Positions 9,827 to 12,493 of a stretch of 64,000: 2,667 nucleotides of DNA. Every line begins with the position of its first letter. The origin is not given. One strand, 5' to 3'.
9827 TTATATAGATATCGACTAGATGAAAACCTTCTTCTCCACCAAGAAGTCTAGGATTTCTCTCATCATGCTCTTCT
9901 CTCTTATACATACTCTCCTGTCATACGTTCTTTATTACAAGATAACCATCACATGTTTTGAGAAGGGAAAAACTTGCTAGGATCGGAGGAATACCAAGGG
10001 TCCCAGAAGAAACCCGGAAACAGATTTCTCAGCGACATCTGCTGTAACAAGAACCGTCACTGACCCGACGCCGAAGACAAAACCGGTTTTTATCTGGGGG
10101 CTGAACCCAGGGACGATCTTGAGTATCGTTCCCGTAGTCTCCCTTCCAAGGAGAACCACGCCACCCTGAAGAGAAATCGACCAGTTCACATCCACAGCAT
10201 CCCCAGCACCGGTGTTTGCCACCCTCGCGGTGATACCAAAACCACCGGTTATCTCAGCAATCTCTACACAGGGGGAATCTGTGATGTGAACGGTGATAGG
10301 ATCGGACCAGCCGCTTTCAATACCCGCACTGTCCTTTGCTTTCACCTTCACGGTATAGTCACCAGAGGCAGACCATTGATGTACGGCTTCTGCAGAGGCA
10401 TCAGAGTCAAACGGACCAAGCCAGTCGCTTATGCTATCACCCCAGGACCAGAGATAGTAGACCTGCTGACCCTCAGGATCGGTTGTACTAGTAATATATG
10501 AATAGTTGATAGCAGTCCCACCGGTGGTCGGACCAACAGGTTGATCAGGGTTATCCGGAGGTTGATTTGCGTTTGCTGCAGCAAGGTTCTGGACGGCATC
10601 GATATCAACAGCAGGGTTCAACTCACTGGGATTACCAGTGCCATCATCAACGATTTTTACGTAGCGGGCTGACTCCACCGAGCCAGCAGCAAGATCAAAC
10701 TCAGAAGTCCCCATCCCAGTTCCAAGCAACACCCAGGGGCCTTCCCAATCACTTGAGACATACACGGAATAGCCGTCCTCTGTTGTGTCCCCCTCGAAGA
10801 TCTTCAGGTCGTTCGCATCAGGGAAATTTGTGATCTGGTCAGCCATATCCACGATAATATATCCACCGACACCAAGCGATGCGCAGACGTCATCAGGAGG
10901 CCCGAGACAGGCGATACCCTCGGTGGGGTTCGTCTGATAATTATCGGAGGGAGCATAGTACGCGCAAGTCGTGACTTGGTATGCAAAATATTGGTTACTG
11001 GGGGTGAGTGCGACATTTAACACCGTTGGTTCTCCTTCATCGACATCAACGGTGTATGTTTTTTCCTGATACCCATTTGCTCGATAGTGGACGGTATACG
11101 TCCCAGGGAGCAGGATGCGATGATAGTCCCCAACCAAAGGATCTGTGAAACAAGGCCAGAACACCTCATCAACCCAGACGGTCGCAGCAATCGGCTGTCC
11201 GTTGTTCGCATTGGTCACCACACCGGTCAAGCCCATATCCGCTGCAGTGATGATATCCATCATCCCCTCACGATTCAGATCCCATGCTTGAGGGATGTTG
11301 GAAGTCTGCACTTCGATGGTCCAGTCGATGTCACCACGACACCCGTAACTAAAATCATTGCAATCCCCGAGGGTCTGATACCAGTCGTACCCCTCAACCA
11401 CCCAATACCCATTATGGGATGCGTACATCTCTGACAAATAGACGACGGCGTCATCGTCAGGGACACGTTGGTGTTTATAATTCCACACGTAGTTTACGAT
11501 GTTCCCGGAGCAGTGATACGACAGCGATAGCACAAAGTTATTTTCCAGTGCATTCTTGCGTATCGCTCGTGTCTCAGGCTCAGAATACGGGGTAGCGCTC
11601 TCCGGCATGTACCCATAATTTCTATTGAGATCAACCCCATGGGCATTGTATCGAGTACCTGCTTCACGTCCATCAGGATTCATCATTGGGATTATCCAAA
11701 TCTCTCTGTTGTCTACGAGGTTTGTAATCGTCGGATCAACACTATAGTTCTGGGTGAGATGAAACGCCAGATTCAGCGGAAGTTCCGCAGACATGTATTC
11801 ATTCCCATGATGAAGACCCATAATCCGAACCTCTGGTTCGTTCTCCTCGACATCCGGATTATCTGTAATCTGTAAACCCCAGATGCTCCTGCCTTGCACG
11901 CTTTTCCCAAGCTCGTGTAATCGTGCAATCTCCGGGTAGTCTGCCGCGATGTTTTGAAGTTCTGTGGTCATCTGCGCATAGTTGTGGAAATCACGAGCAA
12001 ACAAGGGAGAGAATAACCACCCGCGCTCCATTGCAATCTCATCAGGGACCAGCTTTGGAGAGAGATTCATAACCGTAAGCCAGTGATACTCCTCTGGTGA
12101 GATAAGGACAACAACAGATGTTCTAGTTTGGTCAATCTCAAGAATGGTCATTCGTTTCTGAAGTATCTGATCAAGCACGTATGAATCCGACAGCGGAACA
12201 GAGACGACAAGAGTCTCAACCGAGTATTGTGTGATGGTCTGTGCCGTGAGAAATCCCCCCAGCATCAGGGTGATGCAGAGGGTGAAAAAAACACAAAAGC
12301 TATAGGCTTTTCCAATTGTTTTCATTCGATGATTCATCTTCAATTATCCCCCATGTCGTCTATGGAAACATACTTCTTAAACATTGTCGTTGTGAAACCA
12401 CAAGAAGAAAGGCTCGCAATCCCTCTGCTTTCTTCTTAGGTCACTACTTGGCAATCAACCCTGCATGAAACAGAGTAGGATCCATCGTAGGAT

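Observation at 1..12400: Compositionally distinct block of four tandem secreted hydrolase/adhesin genes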

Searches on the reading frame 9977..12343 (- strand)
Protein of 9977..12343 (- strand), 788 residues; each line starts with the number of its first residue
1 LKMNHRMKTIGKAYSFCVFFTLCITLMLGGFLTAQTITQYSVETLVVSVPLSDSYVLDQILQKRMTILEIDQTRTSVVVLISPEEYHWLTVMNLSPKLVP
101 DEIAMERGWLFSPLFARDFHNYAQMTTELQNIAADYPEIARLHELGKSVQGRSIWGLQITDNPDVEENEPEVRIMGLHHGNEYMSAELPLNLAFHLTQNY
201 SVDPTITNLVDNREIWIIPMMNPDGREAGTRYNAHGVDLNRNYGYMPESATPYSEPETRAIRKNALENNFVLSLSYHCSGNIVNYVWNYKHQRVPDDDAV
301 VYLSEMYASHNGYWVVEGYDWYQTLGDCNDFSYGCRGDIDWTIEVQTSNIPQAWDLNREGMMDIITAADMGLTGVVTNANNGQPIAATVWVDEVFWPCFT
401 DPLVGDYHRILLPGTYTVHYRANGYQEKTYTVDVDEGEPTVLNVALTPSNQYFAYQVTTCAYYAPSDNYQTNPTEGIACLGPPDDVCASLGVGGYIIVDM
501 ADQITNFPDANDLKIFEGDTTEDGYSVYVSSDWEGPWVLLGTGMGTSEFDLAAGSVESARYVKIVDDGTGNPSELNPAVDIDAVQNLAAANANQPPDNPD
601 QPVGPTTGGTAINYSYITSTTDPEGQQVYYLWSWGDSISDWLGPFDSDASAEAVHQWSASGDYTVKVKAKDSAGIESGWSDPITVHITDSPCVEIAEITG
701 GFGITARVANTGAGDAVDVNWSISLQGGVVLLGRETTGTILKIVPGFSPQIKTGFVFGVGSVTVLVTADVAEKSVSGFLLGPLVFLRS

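Call 5: search_protein_families(library=pfam, proteins=[window:9977-12343:-], max_evalue=0.01)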
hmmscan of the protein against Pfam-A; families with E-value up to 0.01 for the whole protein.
window:9977-12343:- (788 aa): 6 families
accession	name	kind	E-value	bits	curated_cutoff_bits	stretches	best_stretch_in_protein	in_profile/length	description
PF00246.29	Peptidase_M14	-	3.8e-46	158.4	21.6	1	126-354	2-274/286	Zinc carboxypeptidase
PF13620.12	CarboxypepD_reg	-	2e-10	41.3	32.3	1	372-447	2-82/82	Carboxypeptidase regulatory-like domain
PF18911.6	PKD_4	-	4.2e-06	27.1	27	1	605-685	13-83/85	PKD domain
PF13715.12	CarbopepD_reg_2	-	0.00011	22.6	32.2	1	372-450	1-80/88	CarboxypepD_reg-like domain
PF00801.26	PKD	-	0.00011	22.5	23.5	1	619-674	24-70/80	PKD domain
PF24827.1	AstE_AspA_cat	-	0.0002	21.4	25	1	170-262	3-81/192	Succinylglutamate desuccinylase/Aspartoacylase catalytic domain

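Call 24: search_protein_families(library=ncbifam, proteins=[window:9977-12343:-], max_evalue=0.01)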
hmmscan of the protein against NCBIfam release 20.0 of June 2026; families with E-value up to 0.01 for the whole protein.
window:9977-12343:- (788 aa): 3 families
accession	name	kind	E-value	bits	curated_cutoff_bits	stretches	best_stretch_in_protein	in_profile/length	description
NF007897.0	PRK10602.1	equivalog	6.7e-06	25.3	157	1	212-244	70-102/237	murein tripeptide amidase MpaA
NF052345.1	S_layer_anammox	exception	0.00019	18.9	1400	1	372-459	1315-1404/1596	Kustd1514 family S-layer glycoprotein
NF052223.1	ActylOrnDeactShew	equivalog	0.0015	17.7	400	1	139-258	33-141/269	N-acetyl-ornithine deacetylase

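Call 51: search_solved_structures(query=window:9977-12343:-, max_evalue=0.00001, show_alignments=1)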
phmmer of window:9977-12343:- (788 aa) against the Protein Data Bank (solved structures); distinct sequences matched with E-value up to 0.00001: 32.
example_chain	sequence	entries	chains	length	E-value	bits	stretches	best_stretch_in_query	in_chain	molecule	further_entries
1h8l_A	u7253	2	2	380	2.4e-43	151.4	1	119-444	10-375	CARBOXYPEPTIDASE GP180 RESIDUES 503-882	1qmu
6f79_A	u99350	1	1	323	4.1e-33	117.5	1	113-346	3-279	Carboxypeptidase T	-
2nsm_A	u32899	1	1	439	6.1e-33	116.9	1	119-447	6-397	Carboxypeptidase N catalytic chain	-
7aqp_A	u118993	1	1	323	6.3e-33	116.9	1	113-346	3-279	Carboxypeptidase T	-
3qnv_A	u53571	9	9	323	9.5e-33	116.3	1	113-346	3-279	Carboxypeptidase T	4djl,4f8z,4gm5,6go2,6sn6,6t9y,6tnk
1obr_A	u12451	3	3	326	1e-32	116.2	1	113-346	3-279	CARBOXYPEPTIDASE T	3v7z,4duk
8qvo_A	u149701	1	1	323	1.2e-32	116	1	113-346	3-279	Carboxypeptidase T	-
6f6q_A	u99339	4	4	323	2.7e-32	114.8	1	113-346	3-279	Carboxypeptidase T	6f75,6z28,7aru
3v38_A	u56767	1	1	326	2.9e-32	114.7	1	113-346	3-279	Carboxypeptidase T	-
3prt_A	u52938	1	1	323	3.7e-32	114.3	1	113-346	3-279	Carboxypeptidase T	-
4iav_A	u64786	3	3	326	3.9e-32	114.2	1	113-346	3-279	Carboxypeptidase T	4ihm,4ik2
1uwy_A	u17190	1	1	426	4.1e-32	114.2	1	118-429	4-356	CARBOXYPEPTIDASE M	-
3mn8_A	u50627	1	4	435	8.1e-29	103.3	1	125-429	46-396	LP15968p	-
9j6z_A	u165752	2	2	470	4e-25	91.1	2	315-449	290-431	Carboxypeptidase D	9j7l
4xed_A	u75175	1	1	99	5.1e-17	64.2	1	590-680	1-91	Peptidase M14, carboxypeptidase A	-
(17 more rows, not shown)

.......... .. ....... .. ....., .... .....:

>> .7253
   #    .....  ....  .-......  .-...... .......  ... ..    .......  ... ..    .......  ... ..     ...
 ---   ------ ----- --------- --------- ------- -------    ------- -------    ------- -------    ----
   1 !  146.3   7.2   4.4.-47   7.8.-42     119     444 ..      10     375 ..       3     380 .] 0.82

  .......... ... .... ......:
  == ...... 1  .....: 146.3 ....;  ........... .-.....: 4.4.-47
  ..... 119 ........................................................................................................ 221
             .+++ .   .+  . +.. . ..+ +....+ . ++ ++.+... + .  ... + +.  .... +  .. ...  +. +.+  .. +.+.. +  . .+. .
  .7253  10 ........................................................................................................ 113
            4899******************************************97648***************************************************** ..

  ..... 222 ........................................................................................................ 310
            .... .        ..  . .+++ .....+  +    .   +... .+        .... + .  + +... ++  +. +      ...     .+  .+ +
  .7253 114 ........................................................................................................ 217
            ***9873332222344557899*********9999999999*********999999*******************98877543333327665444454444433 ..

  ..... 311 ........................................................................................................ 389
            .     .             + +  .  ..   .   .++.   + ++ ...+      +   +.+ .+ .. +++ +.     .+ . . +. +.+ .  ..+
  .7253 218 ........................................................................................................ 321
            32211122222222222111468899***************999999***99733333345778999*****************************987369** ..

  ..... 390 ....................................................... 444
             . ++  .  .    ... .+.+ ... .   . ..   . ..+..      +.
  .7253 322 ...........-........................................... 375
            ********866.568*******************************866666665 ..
